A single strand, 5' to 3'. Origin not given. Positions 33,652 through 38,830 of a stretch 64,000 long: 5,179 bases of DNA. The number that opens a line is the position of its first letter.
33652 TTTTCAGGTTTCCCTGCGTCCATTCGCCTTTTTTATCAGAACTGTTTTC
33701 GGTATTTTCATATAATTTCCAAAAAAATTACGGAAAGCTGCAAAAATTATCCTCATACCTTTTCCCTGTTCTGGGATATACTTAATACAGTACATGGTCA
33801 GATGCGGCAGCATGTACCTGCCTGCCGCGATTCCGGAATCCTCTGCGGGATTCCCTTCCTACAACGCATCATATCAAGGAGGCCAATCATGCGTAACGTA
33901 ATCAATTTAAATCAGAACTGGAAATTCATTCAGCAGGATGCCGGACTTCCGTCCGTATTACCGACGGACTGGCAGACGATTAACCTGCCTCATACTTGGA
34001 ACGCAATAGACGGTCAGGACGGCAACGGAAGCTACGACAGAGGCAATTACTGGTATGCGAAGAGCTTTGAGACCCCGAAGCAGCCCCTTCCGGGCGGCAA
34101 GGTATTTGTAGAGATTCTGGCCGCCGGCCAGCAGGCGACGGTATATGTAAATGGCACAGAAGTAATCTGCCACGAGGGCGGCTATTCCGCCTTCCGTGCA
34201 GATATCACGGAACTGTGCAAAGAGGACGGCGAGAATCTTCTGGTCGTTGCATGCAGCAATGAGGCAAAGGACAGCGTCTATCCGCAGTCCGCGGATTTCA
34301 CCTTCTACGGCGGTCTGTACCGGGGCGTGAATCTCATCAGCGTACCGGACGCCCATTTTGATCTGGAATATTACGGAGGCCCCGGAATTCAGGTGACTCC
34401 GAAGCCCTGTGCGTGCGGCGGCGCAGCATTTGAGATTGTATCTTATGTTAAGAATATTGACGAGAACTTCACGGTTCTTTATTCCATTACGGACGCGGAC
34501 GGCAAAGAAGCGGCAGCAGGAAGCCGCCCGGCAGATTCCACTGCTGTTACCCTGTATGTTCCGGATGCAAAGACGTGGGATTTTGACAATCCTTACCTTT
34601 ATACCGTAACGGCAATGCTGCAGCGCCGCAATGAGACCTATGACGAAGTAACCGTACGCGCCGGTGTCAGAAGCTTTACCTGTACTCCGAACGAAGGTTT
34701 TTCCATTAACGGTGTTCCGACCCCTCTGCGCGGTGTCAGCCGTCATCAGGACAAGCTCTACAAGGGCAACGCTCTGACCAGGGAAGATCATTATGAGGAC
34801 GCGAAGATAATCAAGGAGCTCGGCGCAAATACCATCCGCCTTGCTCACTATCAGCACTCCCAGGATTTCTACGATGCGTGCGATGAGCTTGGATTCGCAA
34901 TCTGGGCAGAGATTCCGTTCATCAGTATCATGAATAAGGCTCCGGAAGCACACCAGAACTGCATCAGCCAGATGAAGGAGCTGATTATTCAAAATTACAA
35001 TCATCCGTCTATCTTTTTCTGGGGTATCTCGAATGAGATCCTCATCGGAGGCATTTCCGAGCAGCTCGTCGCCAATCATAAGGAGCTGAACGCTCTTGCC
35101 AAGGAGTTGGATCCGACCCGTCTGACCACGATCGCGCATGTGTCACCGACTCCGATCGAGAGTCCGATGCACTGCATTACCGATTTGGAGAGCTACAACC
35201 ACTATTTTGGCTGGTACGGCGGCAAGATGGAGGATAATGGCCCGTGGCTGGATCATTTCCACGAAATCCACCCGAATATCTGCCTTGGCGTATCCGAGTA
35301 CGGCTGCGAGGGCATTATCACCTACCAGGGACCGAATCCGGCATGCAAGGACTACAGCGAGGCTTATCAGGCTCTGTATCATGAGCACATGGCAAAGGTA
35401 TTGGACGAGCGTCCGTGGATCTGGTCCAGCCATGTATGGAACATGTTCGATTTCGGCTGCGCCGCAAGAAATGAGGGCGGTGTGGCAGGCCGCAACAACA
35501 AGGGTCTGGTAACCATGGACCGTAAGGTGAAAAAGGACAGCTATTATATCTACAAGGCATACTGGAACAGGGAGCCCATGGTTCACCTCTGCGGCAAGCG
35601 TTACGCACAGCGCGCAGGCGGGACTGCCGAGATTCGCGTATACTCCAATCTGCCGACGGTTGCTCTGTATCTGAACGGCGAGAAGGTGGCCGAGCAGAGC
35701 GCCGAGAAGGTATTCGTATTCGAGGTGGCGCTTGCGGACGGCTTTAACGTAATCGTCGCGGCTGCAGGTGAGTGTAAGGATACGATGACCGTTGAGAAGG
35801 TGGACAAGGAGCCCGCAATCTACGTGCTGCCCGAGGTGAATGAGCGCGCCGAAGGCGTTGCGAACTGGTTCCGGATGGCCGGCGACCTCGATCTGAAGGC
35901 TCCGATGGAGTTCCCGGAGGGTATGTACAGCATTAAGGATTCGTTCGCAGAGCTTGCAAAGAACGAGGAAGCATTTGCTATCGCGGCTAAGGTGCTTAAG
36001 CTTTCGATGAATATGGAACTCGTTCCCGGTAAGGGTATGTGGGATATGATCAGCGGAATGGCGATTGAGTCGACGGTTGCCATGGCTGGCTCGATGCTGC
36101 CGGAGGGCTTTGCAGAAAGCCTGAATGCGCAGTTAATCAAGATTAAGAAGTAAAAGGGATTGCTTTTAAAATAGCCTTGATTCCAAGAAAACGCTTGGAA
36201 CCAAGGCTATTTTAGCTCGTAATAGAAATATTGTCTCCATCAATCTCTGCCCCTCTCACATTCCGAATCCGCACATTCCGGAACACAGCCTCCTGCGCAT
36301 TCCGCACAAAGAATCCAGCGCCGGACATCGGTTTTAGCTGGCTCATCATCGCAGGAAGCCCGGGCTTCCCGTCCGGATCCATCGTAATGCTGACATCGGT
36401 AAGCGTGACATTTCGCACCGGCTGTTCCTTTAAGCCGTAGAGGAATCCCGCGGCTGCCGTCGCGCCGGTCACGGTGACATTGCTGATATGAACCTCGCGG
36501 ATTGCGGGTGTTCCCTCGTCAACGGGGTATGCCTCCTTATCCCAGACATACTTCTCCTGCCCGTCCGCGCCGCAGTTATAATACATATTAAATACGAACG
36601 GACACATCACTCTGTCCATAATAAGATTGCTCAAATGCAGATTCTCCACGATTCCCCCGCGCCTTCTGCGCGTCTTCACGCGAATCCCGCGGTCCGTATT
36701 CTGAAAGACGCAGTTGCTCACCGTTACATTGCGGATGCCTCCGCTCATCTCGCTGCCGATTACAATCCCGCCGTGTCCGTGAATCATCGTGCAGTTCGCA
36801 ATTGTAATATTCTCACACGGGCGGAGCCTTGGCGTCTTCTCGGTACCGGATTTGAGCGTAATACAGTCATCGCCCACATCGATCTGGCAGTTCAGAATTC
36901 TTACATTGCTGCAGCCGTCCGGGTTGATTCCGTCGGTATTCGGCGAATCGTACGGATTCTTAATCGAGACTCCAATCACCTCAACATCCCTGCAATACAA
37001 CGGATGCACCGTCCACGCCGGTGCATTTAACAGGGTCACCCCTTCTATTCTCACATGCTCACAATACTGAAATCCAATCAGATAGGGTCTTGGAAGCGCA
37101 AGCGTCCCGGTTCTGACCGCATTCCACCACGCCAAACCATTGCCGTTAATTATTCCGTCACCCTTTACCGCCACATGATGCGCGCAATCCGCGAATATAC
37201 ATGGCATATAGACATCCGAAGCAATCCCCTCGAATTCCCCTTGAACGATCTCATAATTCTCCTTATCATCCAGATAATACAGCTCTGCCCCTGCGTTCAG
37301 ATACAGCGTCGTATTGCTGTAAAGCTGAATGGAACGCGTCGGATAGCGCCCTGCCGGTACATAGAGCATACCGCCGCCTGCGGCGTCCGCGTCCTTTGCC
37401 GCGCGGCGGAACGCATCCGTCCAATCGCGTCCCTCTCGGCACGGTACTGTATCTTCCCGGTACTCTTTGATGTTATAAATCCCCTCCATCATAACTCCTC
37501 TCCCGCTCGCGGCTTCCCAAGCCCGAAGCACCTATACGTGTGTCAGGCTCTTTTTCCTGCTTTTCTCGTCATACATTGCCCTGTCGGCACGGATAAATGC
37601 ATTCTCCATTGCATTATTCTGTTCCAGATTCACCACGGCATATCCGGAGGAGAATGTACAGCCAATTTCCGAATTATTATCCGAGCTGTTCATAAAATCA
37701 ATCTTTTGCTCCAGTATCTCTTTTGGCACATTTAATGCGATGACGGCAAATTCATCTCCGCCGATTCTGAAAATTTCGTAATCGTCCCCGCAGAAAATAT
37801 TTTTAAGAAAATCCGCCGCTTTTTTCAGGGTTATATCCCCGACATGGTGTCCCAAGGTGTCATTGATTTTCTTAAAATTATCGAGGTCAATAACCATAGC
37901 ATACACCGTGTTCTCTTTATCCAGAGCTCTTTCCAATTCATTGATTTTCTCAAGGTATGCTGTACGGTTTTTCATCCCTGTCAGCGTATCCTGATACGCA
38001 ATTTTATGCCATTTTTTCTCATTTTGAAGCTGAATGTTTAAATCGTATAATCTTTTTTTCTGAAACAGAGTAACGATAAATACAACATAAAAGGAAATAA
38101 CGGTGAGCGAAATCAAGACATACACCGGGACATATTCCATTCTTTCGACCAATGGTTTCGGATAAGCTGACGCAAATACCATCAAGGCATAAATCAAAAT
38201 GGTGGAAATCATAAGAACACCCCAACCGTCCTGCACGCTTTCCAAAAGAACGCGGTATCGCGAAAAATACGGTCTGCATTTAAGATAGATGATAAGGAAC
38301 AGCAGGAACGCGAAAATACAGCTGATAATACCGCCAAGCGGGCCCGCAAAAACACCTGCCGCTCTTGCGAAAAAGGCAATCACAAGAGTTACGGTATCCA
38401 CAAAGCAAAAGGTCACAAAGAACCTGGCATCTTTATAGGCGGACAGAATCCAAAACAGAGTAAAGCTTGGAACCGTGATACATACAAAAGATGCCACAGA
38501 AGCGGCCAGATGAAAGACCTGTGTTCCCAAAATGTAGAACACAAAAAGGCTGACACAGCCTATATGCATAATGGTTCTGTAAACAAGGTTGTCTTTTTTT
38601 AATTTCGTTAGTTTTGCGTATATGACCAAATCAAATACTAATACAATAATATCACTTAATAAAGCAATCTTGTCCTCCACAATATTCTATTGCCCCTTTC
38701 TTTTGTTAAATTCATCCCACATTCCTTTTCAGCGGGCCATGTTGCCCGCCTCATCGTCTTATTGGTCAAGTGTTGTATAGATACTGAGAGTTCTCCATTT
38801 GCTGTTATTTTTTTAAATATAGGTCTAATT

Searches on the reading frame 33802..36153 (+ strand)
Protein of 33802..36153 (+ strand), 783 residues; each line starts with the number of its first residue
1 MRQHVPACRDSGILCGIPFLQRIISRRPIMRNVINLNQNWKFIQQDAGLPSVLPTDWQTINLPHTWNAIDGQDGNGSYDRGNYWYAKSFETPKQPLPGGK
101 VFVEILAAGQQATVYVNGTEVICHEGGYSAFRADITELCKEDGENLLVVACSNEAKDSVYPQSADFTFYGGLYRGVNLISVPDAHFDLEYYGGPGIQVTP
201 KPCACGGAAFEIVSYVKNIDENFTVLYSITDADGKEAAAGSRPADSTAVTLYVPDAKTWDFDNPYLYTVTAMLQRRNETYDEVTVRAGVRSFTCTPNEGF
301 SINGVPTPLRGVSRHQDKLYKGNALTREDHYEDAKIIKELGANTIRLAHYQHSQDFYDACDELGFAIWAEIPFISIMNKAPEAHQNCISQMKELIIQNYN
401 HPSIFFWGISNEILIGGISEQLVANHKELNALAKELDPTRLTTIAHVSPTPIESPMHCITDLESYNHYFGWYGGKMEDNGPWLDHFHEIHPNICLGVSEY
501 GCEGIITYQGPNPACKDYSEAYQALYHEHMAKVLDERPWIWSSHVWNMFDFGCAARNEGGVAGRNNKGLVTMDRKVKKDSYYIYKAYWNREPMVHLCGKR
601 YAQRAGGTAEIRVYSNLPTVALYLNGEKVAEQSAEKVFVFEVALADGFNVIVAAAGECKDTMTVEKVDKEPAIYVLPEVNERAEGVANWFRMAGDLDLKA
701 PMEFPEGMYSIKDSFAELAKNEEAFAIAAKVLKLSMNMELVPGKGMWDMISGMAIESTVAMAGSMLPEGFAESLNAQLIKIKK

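Call 102: search_protein_families(library=pfam, proteins=[window:33802-36153:+], max_evalue=0.0001)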
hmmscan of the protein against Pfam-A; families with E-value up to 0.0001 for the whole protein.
window:33802-36153:+ (783 aa): 5 families
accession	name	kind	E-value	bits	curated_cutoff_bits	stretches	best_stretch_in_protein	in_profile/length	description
PF02836.23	Glyco_hydro_2_C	-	4.9e-31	108.4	21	1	298-588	6-298/302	Glycosyl hydrolases family 2, TIM barrel domain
PF02837.24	Glyco_hydro_2_N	-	6.2e-12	46.2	28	1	36-182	4-169/169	Glycosyl hydrolases family 2, sugar binding domain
PF00703.27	Glyco_hydro_2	-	3.9e-09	37.7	23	1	213-290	26-109/109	Glycosyl hydrolases family 2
PF22666.2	Glyco_hydro_2_N2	-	5.8e-06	26.9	27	1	79-155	46-121/167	Glycosyl hydrolase 2 galactose-binding domain-like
PF16355.11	DUF4982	-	6.9e-05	23.2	23.9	0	606-648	1-47/61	Domain of unknown function (DUF4982)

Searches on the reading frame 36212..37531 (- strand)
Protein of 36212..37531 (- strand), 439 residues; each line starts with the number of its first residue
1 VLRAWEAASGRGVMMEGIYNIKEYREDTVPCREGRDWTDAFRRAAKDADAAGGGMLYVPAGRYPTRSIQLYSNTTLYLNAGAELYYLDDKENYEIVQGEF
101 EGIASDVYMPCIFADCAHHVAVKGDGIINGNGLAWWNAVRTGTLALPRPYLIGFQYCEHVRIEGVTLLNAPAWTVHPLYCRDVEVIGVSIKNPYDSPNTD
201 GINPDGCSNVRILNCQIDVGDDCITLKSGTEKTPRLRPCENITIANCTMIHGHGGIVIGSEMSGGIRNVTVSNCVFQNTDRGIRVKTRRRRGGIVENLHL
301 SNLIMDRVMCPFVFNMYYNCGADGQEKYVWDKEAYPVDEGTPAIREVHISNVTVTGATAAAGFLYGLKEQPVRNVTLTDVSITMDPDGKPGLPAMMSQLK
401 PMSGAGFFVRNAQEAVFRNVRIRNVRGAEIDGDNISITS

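Call 101: search_protein_families(library=padloc, proteins=[window:36212-37531:-], max_evalue=0.00001)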
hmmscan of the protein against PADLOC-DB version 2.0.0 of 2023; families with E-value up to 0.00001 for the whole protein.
window:36212-37531:- (439 aa): 0 families

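Call 102: search_protein_families(library=pfam, proteins=[window:36212-37531:-], max_evalue=0.0001)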
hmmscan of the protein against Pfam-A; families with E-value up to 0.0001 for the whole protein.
window:36212-37531:- (439 aa): 3 families
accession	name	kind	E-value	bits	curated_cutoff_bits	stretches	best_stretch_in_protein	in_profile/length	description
PF00295.23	Glyco_hydro_28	-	1.5e-43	149.5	22.9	1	118-384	59-308/324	Glycosyl hydrolases family 28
PF13229.12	Beta_helix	-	4.9e-11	42.9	25.9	1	157-289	31-148/158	Right handed beta helix region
PF12708.12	Pect-lyase_RHGA_epim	-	8.2e-08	32.7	27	0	172-287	91-194/213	Rhamnogalacturonase A/epimerase, pectate lyase-like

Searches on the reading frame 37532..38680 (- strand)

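Call 101: search_protein_families(library=padloc, proteins=[window:37532-38680:-], max_evalue=0.00001)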
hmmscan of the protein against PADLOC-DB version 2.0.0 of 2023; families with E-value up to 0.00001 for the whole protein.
window:37532-38680:- (382 aa): 0 families

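Call 102: search_protein_families(library=pfam, proteins=[window:37532-38680:-], max_evalue=0.0001)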
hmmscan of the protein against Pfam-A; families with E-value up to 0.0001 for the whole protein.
window:37532-38680:- (382 aa): 1 family
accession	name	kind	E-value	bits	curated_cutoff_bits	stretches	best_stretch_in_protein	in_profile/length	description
PF00990.26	GGDEF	-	9.8e-30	103.9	23.8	1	228-377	1-159/161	Diguanylate cyclase, GGDEF domain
